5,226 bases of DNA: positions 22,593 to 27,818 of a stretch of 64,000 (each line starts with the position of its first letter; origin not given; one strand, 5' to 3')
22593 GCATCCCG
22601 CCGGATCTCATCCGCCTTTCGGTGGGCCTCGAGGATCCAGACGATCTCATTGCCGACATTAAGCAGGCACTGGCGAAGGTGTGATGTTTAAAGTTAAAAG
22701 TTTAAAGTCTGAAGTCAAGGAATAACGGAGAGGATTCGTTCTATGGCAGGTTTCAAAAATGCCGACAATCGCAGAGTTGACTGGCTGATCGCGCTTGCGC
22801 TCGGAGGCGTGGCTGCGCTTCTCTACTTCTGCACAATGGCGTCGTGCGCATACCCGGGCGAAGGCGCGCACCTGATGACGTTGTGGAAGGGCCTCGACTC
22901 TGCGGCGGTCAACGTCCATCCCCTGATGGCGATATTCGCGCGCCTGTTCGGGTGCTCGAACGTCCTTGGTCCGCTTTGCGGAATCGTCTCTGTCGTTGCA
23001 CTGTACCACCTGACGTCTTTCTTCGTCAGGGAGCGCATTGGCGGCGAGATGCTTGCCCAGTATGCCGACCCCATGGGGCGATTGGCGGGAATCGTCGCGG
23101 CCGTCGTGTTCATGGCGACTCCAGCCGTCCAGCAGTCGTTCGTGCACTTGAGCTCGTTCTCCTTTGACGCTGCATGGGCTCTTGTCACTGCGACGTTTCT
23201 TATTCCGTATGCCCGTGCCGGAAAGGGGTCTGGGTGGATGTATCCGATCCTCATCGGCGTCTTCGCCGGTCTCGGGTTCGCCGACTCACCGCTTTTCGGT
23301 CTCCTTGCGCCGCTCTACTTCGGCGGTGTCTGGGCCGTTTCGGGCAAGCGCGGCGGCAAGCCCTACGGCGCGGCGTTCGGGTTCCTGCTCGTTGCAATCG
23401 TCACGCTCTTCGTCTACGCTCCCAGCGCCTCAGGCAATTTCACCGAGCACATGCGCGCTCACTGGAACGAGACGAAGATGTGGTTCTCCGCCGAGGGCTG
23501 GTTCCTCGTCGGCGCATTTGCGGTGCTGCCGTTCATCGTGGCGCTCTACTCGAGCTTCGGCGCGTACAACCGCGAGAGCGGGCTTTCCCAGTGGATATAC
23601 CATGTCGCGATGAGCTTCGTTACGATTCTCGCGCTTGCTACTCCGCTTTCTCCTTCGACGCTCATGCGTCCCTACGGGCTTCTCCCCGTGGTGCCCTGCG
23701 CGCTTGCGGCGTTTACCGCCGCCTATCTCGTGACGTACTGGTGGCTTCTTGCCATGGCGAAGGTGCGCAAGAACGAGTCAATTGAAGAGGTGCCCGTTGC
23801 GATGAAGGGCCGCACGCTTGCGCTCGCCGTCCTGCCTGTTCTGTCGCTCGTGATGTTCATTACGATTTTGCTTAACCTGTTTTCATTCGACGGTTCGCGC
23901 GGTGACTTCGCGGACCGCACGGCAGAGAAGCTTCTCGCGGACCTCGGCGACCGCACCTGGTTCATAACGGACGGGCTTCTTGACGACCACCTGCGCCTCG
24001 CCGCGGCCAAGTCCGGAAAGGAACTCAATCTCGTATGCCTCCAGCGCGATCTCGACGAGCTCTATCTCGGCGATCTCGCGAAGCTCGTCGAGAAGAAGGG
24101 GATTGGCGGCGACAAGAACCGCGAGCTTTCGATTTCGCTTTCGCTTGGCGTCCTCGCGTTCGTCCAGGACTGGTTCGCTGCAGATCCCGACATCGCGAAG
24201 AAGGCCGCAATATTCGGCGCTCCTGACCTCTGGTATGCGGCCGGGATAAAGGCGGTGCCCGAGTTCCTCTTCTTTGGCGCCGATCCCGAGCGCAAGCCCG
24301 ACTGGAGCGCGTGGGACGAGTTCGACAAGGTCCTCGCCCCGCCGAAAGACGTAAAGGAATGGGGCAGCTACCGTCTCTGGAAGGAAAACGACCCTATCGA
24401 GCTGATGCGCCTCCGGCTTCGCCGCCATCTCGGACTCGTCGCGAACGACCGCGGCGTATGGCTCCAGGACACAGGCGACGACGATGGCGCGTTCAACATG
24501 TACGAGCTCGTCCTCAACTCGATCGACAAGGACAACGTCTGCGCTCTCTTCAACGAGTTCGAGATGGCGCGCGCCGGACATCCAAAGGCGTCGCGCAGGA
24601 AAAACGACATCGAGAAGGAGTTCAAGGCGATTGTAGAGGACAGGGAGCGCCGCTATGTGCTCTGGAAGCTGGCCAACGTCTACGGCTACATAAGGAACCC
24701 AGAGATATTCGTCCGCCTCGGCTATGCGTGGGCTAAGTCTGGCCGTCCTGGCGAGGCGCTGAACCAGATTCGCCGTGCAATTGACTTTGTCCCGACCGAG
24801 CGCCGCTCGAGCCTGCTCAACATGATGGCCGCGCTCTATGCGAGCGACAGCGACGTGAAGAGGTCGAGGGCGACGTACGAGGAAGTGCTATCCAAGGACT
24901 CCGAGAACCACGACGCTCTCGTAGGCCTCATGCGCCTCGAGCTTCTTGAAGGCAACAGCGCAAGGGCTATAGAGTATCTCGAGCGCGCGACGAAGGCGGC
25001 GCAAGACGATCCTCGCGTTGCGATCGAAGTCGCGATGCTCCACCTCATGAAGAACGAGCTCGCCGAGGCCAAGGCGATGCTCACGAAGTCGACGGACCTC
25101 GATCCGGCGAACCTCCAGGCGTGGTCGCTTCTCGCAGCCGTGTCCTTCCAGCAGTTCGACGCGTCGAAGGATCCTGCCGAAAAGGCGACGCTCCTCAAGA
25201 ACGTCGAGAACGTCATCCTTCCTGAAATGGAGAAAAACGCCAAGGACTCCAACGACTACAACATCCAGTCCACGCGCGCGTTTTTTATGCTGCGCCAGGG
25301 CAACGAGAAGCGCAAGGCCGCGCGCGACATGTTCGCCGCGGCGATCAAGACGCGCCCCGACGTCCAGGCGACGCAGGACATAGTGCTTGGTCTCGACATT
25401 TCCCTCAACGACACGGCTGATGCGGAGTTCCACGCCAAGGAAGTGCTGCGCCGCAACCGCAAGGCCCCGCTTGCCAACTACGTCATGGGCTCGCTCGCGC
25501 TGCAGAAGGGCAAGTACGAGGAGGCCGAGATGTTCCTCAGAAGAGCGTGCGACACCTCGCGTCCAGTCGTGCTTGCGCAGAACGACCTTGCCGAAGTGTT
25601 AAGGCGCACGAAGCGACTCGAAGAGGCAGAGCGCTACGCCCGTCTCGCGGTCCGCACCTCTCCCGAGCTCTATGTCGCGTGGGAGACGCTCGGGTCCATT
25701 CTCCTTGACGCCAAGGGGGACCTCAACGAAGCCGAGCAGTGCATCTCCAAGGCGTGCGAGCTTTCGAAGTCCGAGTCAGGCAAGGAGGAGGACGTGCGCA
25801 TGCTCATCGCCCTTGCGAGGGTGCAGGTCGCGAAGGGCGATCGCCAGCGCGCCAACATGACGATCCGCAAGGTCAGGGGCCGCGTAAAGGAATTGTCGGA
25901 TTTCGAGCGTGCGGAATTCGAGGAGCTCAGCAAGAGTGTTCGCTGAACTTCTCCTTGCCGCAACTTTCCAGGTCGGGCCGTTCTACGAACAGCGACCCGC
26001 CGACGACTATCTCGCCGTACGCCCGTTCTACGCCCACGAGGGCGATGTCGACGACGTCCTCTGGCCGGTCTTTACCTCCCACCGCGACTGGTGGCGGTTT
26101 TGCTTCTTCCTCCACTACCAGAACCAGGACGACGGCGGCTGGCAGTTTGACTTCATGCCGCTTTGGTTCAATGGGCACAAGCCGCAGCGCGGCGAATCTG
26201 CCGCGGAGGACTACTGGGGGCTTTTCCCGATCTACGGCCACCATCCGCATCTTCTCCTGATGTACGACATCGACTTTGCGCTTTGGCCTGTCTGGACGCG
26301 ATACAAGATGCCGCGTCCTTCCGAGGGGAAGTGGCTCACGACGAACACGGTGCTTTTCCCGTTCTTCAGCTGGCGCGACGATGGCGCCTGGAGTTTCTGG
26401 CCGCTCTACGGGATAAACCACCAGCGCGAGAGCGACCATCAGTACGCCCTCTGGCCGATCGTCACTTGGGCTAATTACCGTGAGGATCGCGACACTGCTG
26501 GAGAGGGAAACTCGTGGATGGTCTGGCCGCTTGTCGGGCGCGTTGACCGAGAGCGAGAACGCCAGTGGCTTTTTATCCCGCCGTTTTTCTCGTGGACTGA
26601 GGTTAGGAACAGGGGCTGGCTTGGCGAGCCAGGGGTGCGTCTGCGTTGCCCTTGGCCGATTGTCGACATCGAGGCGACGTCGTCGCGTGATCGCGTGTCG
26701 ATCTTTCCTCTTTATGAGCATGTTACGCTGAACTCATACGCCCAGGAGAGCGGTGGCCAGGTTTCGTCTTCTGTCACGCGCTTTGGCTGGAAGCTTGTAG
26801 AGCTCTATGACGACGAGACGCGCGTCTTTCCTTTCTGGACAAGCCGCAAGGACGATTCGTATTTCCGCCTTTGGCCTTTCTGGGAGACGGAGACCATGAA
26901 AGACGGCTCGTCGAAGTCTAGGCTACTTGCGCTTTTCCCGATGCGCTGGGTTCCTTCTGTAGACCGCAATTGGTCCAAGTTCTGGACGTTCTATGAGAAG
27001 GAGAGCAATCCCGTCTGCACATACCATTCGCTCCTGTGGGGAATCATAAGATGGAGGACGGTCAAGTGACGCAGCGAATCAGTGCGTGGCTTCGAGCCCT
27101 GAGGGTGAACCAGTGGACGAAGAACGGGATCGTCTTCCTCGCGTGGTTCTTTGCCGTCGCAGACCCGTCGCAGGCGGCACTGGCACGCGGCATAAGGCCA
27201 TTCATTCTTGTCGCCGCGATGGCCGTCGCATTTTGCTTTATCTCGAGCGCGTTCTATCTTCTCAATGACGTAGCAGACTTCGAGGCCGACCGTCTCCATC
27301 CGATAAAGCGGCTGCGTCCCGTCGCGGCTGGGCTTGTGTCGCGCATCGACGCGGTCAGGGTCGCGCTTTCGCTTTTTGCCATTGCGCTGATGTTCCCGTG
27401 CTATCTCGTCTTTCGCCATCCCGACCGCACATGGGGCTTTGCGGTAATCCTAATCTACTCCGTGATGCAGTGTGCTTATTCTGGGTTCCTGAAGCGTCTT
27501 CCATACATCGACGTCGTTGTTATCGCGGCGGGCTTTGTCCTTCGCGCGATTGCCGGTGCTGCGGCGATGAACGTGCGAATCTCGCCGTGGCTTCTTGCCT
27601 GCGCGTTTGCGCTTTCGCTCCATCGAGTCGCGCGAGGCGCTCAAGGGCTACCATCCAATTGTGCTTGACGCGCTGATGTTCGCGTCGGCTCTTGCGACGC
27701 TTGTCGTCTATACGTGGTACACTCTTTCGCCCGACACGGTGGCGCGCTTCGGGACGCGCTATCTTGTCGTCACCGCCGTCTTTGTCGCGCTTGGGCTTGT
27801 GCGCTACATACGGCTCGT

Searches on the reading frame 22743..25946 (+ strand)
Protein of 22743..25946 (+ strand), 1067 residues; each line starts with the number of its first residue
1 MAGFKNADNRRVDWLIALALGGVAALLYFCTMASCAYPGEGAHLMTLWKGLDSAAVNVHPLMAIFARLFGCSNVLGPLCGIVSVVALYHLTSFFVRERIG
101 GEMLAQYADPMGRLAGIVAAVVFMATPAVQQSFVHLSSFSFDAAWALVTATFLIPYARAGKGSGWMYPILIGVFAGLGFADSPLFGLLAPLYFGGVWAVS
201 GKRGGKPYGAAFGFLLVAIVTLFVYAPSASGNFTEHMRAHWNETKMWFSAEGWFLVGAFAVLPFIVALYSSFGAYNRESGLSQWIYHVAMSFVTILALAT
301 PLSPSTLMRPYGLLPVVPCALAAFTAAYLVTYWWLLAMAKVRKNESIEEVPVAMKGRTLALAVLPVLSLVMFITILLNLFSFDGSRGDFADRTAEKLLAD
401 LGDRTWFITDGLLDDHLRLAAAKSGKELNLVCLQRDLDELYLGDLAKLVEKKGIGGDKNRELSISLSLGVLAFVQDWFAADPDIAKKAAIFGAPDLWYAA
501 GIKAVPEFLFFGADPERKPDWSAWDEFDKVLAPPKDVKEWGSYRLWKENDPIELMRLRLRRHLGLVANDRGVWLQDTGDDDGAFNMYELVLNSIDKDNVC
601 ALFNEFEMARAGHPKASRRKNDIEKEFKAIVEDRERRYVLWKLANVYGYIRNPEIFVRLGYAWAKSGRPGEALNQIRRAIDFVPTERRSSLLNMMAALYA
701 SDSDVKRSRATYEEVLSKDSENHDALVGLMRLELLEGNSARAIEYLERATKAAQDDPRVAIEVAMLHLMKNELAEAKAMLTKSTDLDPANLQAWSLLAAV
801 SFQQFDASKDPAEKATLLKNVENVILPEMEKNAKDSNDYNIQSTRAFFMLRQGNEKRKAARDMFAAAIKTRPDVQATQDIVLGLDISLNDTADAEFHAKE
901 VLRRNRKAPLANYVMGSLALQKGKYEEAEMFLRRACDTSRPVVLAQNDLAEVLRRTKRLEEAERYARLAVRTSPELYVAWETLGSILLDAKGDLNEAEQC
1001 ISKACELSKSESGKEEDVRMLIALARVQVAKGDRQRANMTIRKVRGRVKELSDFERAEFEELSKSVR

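Call 22: search_protein_families(library=pfam, proteins=[window:22743-25946:+], max_evalue=0.001)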
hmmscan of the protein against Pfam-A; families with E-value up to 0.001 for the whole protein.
window:22743-25946:+ (1067 aa): 15 families
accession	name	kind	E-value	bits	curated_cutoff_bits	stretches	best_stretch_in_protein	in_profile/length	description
PF07719.23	TPR_2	-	1.5e-17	62.6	27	0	654-684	2-32/34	Tetratricopeptide repeat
PF13181.12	TPR_8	-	1.5e-16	59.5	25.7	0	911-937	3-29/34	Tetratricopeptide repeat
PF13432.12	TPR_16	-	2.3e-15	57.2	32.7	1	698-757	6-65/65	Tetratricopeptide repeat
PF14559.12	TPR_19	-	4.1e-15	56.3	25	1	704-760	6-62/68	Tetratricopeptide repeat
PF13424.12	TPR_12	-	9e-13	48.7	30.1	0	914-971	8-73/77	Tetratricopeptide repeat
PF13428.12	TPR_14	-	3.7e-12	46.1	23.5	0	946-984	4-42/44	Tetratricopeptide repeat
PF23914.1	TPR_CcmH_CycH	-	4.2e-11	43.4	42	1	716-807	43-137/158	Cytochrome c-type biogenesis protein H TPR domain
PF00515.34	TPR_1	-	2e-10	40.5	27.8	0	913-935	5-27/34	Tetratricopeptide repeat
PF25064.1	ARM_TT21_5th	-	5.1e-08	33.7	27.8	0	694-762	6-77/117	TT21 fifth ARM repeats domain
PF13431.12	TPR_17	-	6e-08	32.8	24.4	0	899-929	3-33/34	Tetratricopeptide repeat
PF12895.13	ANAPC3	-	2.2e-07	31.5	27.2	0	740-804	6-69/82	Anaphase-promoting complex, cyclosome, subunit 3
PF13374.12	TPR_10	-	3.4e-07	30.5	27.5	0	945-972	4-31/42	Tetratricopeptide repeat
PF13176.12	TPR_7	-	0.0001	22.6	27.9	0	915-935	5-25/36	Tetratricopeptide repeat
PF25058.1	ARM_TT21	-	0.00016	22.1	27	0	906-1045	4-121/155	Tetratricopeptide repeat protein 21 ARM repeat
PF22860.2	DUF7017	-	0.00047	20.6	27.5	1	948-1044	6-97/141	Domain of unknown function (DUF7017)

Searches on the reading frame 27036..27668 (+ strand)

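Call 22: search_protein_families(library=pfam, proteins=[window:27036-27668:+], max_evalue=0.001)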
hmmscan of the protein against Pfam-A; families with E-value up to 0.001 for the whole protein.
window:27036-27668:+ (210 aa): 1 family
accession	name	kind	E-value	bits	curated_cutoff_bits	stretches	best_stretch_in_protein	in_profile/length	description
PF01040.23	UbiA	-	7.9e-19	68.4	34.2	1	38-197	4-154/250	UbiA prenyltransferase family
